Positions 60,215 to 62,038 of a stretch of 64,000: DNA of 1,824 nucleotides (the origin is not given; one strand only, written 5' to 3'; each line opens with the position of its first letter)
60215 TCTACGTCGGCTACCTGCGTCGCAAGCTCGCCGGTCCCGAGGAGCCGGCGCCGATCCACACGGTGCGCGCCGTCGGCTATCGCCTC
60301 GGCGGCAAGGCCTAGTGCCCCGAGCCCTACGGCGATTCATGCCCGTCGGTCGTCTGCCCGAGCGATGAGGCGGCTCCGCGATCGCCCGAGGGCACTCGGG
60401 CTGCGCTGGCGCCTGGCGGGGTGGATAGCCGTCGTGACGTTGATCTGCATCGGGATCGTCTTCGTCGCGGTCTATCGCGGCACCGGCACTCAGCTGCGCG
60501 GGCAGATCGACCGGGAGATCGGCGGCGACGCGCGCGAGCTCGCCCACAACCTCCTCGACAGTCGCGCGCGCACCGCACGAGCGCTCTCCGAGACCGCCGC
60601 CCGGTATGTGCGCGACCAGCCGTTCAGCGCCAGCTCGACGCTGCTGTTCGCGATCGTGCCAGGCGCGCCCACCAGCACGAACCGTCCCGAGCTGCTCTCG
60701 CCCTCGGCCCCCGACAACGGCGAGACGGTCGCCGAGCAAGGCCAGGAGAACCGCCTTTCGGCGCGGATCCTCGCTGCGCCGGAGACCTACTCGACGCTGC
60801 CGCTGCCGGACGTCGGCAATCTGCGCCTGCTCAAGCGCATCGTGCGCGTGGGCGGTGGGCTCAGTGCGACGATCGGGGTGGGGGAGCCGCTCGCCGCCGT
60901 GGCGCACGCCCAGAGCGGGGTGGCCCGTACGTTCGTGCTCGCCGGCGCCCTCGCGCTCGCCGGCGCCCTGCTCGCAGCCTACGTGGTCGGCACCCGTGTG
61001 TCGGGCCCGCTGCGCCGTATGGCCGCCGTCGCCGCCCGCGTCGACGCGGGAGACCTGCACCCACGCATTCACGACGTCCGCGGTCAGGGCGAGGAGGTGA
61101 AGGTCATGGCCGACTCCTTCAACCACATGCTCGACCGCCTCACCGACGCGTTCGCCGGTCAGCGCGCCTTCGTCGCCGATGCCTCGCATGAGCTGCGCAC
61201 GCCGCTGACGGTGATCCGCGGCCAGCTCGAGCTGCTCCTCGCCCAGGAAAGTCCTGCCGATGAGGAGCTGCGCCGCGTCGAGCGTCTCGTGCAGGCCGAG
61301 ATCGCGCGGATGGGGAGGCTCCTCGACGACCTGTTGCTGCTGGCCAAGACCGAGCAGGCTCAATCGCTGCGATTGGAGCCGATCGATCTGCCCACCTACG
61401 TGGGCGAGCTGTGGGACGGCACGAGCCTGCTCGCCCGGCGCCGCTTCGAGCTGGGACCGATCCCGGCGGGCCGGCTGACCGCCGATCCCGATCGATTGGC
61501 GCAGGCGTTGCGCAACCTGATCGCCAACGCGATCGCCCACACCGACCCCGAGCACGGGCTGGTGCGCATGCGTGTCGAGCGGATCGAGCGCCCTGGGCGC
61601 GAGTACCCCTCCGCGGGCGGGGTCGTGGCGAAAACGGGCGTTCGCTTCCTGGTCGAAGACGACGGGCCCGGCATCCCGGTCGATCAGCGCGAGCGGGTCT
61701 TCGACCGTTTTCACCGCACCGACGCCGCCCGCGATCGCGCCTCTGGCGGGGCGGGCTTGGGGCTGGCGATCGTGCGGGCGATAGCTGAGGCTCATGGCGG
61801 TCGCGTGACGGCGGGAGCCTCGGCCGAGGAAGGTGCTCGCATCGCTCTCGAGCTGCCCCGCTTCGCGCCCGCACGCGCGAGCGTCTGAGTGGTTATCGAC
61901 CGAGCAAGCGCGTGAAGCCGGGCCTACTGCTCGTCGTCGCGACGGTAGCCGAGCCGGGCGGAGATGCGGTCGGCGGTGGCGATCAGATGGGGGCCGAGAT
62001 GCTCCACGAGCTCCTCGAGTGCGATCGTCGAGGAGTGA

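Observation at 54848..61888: Split NOX-like transmembrane electron-transfer / flavinylation operon with no canonical FMN-bind substrate, divergent from a two-component system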

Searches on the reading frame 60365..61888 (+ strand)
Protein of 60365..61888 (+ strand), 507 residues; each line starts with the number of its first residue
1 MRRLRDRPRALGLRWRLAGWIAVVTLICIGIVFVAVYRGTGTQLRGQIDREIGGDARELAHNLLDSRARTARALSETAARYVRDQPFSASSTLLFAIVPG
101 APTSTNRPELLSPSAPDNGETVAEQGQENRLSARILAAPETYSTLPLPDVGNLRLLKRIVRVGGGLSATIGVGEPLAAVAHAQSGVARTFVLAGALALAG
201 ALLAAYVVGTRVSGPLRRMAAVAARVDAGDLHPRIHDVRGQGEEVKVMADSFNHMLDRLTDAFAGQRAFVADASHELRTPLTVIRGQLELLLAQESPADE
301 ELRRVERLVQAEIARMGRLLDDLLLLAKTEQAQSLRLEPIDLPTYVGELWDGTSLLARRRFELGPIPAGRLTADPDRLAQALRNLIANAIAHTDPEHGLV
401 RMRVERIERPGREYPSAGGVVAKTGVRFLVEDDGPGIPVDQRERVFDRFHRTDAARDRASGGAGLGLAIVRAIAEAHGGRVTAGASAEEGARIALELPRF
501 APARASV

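Call 3: search_protein_families(library=pfam, max_evalue=0.1, proteins=[window:60365-61888:+])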
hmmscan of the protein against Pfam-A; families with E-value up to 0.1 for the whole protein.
window:60365-61888:+ (507 aa): 4 families
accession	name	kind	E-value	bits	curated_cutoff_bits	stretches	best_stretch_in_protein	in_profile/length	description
PF02518.31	HATPase_c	-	6.2e-25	88.2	26.4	1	374-499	2-109/111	Histidine kinase-, DNA gyrase B-, and HSP90-like ATPase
PF00512.31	HisKA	-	3.8e-18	65.7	26.9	1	266-331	2-65/66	His Kinase A (phospho-acceptor) domain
PF00672.30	HAMP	-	3e-08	34.3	25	1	209-260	3-52/53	HAMP domain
PF09486.15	HrpB7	-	0.078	13.9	29.7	1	243-320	43-120/157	Bacterial type III secretion protein (HrpB7)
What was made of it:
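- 60365..61888 (+): Sensor histidine kinase with HAMP, HisKA and HATPase_c domains. Pfam (call 3).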

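Call 4: search_protein_families(library=ncbifam, max_evalue=0.1, proteins=[window:60365-61888:+])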
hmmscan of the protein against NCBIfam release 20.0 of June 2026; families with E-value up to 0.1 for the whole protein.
window:60365-61888:+ (507 aa): 78 families (the best 25 are shown)
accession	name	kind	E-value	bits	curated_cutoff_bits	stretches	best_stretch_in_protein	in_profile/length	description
TIGR01386.1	cztS_silS_copS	subfamily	1.8e-60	205.3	292.55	1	13-498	4-457/457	heavy metal sensor histidine kinase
NF040691.1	MtrAB_MtrB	equivalog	1.3e-50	172.9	450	1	176-502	176-495/507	MtrAB system histidine kinase MtrB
NF033092.0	HK_WalK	equivalog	3.6e-47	161.2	725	2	266-498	372-593/594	cell wall metabolism sensor histidine kinase WalK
NF012163.2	BaeS_SmeS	equivalog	7.2e-47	160.3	500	1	187-498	163-457/457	sensor histidine kinase efflux regulator BaeS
NF046044.1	PnpS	equivalog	1.1e-46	159.7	400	1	267-498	171-390/390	two-component system histidine kinase PnpS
TIGR02966.1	phoR_proteo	equivalog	1e-44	152.9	334.2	1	266-493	114-329/333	phosphate regulon sensor histidine kinase PhoR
NF007837.0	PRK10549.1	equivalog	1.7e-43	149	603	1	188-501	164-460/466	envelope stress sensor histidine kinase BaeS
NF007007.0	PRK09470.1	equivalog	4.2e-43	147.9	486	1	209-498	189-458/463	envelope stress sensor histidine kinase CpxA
NF007898.0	PRK10604.1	equivalog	2e-40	139.3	478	1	216-500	164-424/433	two-component system sensor histidine kinase RstB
NF008312.0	PRK11100.1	equivalog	4e-40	138.1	356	1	168-499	162-474/477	two-component system sensor histidine kinase CreC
NF007345.0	PRK09835.1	subfamily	7.5e-39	133.6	423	1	214-499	211-480/482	Cu(+)/Ag(+) sensor histidine kinase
NF041735.1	hist_kin_RppB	equivalog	1.1e-38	133.1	400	1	263-498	213-438/438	two-component system sensor histidine kinase RppB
NF052314.1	T9SS_HK_PorY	subfamily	4.2e-33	115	350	2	154-402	101-348/418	PorY family sensor histidine kinase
NF008235.0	PRK11006.1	equivalog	4.6e-32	111.4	390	1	266-499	204-423/431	phosphate regulon sensor histidine kinase PhoR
NF012226.0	AdeS_HK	equivalog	9.4e-32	110.5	500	1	203-486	75-341/353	two-component sensor histidine kinase AdeS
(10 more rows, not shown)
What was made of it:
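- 60365..61888 (+): Best NCBIfam model is TIGR01386 cztS/silS/copS, 205 bits against a cutoff of 292 (call 4).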
